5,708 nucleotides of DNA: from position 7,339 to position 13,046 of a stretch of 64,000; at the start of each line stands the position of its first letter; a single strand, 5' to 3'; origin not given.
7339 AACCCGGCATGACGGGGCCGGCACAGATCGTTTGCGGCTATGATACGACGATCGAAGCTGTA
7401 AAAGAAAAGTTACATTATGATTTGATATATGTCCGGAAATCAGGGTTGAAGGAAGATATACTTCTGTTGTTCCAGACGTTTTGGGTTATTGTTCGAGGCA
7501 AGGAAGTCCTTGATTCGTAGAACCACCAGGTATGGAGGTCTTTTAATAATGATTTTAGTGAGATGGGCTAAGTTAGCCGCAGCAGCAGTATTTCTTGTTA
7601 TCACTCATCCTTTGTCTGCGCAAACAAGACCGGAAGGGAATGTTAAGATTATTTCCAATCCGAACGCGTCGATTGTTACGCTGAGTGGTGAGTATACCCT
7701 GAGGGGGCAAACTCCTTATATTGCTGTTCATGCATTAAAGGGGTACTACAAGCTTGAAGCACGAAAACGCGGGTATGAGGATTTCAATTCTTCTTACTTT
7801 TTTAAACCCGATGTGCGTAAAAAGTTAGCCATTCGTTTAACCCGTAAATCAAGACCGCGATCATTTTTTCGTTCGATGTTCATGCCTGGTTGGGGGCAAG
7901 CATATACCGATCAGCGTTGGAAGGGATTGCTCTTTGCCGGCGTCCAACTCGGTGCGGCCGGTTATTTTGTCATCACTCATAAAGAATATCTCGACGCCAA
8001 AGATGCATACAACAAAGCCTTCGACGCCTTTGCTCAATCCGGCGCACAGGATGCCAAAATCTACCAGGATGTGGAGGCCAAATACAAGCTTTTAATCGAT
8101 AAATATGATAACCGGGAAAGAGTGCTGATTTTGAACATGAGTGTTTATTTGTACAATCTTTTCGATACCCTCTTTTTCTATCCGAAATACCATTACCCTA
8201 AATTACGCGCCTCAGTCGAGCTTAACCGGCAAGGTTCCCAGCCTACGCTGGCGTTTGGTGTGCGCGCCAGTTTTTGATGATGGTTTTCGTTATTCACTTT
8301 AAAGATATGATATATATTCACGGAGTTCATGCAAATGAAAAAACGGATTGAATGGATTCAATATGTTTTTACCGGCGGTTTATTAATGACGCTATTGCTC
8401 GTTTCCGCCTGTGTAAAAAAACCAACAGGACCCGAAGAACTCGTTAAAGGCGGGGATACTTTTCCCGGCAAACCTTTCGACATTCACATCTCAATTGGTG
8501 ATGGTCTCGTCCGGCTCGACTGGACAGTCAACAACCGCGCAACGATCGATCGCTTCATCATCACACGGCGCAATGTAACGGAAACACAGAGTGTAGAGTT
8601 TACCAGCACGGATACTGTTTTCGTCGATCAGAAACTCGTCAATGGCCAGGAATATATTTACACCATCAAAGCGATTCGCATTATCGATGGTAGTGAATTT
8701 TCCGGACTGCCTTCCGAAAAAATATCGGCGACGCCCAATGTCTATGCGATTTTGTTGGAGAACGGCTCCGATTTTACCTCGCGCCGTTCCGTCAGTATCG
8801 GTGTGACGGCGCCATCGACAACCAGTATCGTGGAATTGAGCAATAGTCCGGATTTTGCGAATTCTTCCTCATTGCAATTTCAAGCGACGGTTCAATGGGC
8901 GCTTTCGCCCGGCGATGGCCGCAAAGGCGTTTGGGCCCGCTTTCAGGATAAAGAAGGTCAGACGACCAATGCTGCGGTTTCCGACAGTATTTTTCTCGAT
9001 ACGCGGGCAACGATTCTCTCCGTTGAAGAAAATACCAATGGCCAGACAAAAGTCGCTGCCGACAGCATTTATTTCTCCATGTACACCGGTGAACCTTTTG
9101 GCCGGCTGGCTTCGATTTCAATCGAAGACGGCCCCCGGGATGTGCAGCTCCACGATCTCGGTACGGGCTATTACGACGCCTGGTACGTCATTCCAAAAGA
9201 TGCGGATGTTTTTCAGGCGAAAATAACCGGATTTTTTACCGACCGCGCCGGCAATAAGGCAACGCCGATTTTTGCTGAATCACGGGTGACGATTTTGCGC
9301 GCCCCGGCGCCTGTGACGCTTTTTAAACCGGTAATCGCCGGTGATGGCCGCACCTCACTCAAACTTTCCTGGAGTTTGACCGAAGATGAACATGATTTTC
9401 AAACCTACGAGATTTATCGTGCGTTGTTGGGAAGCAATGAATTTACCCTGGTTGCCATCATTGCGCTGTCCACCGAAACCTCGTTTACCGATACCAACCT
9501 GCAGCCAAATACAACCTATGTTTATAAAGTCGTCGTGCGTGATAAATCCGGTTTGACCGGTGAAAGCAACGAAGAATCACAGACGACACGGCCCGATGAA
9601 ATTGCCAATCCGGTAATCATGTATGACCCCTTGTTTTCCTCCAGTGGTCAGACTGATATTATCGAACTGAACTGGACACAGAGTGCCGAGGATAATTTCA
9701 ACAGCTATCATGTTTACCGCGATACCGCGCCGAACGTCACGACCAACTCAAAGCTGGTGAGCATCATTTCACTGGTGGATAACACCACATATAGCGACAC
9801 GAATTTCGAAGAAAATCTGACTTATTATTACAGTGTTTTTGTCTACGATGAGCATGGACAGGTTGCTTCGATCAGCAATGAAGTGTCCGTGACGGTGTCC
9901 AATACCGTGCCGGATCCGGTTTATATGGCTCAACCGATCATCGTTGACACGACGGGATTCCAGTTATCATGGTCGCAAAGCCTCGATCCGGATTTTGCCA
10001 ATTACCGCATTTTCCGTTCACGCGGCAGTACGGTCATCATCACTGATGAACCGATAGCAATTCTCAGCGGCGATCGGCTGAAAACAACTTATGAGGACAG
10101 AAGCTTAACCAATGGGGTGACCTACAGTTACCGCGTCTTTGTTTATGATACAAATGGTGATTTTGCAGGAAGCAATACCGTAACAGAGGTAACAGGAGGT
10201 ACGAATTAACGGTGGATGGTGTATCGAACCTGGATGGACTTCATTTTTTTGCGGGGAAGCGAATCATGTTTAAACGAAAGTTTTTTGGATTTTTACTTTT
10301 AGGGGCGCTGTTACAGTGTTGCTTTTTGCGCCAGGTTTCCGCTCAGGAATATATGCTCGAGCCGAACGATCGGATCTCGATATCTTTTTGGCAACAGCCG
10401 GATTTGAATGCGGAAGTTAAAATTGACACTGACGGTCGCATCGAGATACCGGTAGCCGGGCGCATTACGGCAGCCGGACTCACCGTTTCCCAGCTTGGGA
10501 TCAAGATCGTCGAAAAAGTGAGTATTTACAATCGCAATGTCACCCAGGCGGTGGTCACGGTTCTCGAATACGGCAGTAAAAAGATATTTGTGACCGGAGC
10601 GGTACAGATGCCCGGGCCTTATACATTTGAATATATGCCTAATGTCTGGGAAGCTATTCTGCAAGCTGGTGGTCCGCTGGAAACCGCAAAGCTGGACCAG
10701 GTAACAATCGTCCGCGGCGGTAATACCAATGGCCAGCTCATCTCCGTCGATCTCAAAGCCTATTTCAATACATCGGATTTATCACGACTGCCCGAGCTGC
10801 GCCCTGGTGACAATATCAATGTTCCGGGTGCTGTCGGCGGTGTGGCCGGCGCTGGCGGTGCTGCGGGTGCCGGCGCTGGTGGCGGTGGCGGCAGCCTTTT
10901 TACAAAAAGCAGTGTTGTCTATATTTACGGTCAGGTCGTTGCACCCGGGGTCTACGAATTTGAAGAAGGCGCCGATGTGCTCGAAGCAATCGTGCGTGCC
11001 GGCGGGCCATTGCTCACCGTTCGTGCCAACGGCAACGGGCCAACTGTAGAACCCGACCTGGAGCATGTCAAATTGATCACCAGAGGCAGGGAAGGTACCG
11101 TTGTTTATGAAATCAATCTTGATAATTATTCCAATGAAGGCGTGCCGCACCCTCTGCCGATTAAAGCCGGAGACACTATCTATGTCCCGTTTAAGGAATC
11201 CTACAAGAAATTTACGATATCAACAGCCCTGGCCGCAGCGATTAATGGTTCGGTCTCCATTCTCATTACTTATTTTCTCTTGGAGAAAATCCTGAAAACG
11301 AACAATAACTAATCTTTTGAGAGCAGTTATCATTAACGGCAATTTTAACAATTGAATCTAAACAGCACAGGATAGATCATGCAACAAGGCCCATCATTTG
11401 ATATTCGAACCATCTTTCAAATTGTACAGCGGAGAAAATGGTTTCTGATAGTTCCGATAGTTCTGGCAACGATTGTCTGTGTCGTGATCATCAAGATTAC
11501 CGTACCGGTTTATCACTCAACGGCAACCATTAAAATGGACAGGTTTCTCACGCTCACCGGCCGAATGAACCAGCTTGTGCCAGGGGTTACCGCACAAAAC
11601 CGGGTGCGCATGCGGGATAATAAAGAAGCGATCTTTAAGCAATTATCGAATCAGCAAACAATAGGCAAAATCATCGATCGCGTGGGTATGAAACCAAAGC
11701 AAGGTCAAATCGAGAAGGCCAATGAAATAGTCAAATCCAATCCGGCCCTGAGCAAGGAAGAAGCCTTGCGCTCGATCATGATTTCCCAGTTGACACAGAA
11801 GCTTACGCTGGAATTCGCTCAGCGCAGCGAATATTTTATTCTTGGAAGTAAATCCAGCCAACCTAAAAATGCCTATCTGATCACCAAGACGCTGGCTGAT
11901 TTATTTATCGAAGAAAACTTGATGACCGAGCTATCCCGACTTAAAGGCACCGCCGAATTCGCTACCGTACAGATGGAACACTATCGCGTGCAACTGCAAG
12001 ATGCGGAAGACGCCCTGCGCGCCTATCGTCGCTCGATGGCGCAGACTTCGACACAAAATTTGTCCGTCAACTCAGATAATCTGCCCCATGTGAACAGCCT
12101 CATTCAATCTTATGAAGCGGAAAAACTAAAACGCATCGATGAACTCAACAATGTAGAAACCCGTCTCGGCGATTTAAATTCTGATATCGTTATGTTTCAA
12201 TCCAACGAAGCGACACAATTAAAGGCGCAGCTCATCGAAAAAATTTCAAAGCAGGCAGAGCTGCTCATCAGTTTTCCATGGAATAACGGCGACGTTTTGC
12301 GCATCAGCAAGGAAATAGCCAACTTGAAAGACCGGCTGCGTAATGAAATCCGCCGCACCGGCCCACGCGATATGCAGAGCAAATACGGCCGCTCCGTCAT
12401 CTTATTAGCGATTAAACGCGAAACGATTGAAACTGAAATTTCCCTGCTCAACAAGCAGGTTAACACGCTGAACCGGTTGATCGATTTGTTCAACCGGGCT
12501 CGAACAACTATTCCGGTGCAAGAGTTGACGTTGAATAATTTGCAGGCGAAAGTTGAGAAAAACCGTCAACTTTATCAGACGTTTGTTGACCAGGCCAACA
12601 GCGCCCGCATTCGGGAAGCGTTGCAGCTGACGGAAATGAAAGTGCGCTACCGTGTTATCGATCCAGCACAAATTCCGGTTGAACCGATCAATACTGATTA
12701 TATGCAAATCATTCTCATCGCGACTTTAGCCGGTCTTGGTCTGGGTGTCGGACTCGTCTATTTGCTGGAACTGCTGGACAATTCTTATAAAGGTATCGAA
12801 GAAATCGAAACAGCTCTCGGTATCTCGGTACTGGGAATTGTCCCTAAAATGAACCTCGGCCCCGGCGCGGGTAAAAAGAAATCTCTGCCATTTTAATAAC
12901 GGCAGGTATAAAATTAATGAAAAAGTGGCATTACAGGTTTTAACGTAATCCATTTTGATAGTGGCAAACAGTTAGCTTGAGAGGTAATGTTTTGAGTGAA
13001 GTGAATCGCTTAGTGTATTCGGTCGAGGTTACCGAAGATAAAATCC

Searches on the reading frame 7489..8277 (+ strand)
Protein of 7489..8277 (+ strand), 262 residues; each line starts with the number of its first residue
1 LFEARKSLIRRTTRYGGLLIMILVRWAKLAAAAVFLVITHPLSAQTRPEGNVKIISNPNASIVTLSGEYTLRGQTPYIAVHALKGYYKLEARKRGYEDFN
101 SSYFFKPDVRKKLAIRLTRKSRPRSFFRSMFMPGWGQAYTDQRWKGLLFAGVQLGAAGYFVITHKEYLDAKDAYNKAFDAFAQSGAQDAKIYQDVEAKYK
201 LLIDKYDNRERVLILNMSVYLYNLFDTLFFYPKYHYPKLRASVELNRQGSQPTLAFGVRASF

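Call 3: search_protein_families(library=pfam, proteins=[window:7489-8277:+], max_evalue=0.01)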
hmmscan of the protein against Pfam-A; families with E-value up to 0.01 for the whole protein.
window:7489-8277:+ (262 aa): 2 families
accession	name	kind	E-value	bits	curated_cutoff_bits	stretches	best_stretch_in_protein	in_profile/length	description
PF18935.5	DUF5683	-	8.9e-10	39.2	26.7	1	123-226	6-108/151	Family of unknown function (DUF5683)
PF08308.17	PEGA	-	2.9e-05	24.3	20.8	1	50-119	2-69/71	PEGA domain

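Call 4: search_protein_families(library=ncbifam, proteins=[window:7489-8277:+], max_evalue=0.01)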
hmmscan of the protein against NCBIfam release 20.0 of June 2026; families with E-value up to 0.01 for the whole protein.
window:7489-8277:+ (262 aa): 1 family
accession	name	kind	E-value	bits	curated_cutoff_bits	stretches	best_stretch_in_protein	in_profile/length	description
NF047756.1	LIC11435_fam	equivalog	3.4e-12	45.9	380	1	125-232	194-312/360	LIC11435 family protein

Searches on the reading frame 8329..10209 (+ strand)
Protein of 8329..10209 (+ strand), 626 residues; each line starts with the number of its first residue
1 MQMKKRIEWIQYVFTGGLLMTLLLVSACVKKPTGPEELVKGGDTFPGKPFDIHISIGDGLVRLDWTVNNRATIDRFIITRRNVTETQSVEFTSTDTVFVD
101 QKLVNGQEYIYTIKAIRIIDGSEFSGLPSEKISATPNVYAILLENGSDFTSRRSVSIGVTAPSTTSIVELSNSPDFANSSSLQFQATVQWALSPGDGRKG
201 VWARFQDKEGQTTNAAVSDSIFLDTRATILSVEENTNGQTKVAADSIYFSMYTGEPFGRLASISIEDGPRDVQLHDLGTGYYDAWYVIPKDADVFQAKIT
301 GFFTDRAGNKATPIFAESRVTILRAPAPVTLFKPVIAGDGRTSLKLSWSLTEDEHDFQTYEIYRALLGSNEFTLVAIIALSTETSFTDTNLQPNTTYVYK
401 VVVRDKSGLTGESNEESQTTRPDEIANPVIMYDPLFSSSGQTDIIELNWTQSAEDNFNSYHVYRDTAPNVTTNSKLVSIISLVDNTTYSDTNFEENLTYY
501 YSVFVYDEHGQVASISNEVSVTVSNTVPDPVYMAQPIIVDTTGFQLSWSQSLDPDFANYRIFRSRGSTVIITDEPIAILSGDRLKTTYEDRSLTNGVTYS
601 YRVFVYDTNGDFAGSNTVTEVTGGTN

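Call 3: search_protein_families(library=pfam, proteins=[window:8329-10209:+], max_evalue=0.01)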
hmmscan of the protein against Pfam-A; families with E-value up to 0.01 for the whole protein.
window:8329-10209:+ (626 aa): 4 families
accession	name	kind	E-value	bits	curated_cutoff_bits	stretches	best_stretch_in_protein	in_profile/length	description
PF00041.27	fn3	-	8.9e-20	71.1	25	2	340-415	12-80/84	Fibronectin type III domain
PF25788.1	Ig_Rha78A_N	-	7.7e-09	36.2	27.4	0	532-614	8-92/105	Rha78A-like, N-terminal immunoglobulin domain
PF16389.11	DUF4998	-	6.1e-05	23.1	29.1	0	39-129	13-103/199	Domain of unknown function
PF25300.1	Fn3_Dep-1_3rd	-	0.0003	21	26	0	61-115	13-71/85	Dep-1 third Fn3-like domain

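Call 4: search_protein_families(library=ncbifam, proteins=[window:8329-10209:+], max_evalue=0.01)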
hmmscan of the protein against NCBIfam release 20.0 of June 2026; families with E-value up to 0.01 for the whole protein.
window:8329-10209:+ (626 aa): 2 families
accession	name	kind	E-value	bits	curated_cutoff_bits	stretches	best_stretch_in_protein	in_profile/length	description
NF041611.1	exoglucan_CbhB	equivalog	8.3e-21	73.8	1950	2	337-528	715-891/997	exoglucanase CbhB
TIGR03000.1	plancto_dom_1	domain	0.0012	18.7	43.1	0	382-416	27-61/75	TIGR03000 domain-containing protein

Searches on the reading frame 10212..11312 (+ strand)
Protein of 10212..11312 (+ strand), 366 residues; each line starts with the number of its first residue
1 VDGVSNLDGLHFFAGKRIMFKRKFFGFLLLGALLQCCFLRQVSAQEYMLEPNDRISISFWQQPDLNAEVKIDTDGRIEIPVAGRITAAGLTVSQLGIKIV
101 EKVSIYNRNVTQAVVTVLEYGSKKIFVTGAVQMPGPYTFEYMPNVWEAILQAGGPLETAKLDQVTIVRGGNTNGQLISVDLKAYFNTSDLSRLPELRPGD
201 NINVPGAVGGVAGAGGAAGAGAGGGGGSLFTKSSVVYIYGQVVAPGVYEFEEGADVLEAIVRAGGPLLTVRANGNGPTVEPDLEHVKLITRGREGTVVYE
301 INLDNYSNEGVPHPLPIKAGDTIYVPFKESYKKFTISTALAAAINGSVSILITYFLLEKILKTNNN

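Call 3: search_protein_families(library=pfam, proteins=[window:10212-11312:+], max_evalue=0.01)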
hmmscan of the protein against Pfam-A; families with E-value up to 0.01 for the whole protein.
window:10212-11312:+ (366 aa): 3 families
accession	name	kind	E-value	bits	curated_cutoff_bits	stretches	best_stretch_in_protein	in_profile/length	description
PF02563.21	Poly_export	-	3.1e-19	69.4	28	1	43-115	3-74/77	Polysaccharide biosynthesis/export protein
PF22461.2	SLBB_2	-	5.7e-17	62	27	2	123-204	1-79/79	SLBB domain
PF10531.15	SLBB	-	9.1e-12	45.1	27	2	235-271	1-37/55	SLBB domain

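Call 4: search_protein_families(library=ncbifam, proteins=[window:10212-11312:+], max_evalue=0.01)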
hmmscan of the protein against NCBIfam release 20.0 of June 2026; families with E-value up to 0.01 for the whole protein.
window:10212-11312:+ (366 aa): 4 families
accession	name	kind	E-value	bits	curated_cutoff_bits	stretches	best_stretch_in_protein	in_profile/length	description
TIGR03027.2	pepcterm_export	equivalog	1.6e-30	106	180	2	45-205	1-165/169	XrtA/PEP-CTERM system exopolysaccharide export protein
TIGR03028.1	EpsE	equivalog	2.5e-22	79.4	262.65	2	46-204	1-159/239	polysaccharide export protein EpsE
NF011658.0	PRK15078.1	subfamily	5e-16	58.4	333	1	41-205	79-250/380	polysaccharide export protein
NF041843.1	EpsY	equivalog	3.1e-13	49.4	320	1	45-177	51-183/211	exopolysaccharide export protein EpsY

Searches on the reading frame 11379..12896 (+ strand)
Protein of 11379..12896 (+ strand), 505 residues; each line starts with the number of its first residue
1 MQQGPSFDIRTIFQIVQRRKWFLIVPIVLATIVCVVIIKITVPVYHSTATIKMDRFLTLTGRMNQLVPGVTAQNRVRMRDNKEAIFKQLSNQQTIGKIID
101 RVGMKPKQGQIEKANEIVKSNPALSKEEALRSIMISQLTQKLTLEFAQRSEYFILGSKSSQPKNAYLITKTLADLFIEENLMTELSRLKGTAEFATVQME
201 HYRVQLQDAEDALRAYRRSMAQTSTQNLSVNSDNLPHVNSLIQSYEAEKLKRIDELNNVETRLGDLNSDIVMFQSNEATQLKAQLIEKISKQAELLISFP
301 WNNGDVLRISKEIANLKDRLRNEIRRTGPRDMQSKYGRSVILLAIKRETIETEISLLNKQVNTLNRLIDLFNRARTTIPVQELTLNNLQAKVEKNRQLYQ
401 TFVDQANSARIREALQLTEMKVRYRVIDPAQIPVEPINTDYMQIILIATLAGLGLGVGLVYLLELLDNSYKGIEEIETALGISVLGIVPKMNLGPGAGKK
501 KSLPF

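Call 3: search_protein_families(library=pfam, proteins=[window:11379-12896:+], max_evalue=0.01)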
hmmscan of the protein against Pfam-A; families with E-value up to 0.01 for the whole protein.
window:11379-12896:+ (505 aa): 2 families
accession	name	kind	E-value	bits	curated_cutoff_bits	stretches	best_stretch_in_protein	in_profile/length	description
PF13807.11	GNVR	-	4e-08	33.5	27.7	1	382-462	4-79/82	G-rich domain on putative tyrosine kinase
PF02706.20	Wzz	-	0.00072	20.3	25.5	1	6-77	2-63/91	Chain length determinant protein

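Call 4: search_protein_families(library=ncbifam, proteins=[window:11379-12896:+], max_evalue=0.01)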
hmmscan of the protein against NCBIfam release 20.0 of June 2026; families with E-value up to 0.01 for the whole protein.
window:11379-12896:+ (505 aa): 6 families
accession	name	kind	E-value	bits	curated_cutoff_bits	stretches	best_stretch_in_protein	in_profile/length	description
TIGR03007.1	pepcterm_ChnLen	equivalog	2.1e-49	168.1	278.85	1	11-491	5-463/498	XrtA system polysaccharide chain length determinant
TIGR03017.1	EpsF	equivalog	4.3e-16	58.7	422.75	1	10-488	4-443/444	chain length determinant protein EpsF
TIGR01005.1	eps_transp_fam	subfamily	1.1e-11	43.7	411.7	1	360-491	352-480/754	exopolysaccharide transport protein family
TIGR01006.1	polys_exp_MPA1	subfamily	1e-10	41.5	296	1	425-492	158-225/226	CspC family polysaccharide chain length determinant protein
NF008568.0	PRK11519.1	equivalog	3.6e-05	22.1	1068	1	357-489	345-471/720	tyrosine-protein kinase Wzc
NF041864.1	EpsV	equivalog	0.00013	20.7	800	0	19-216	31-229/484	PCP family exopolysaccharide biosynthesis protein EpsV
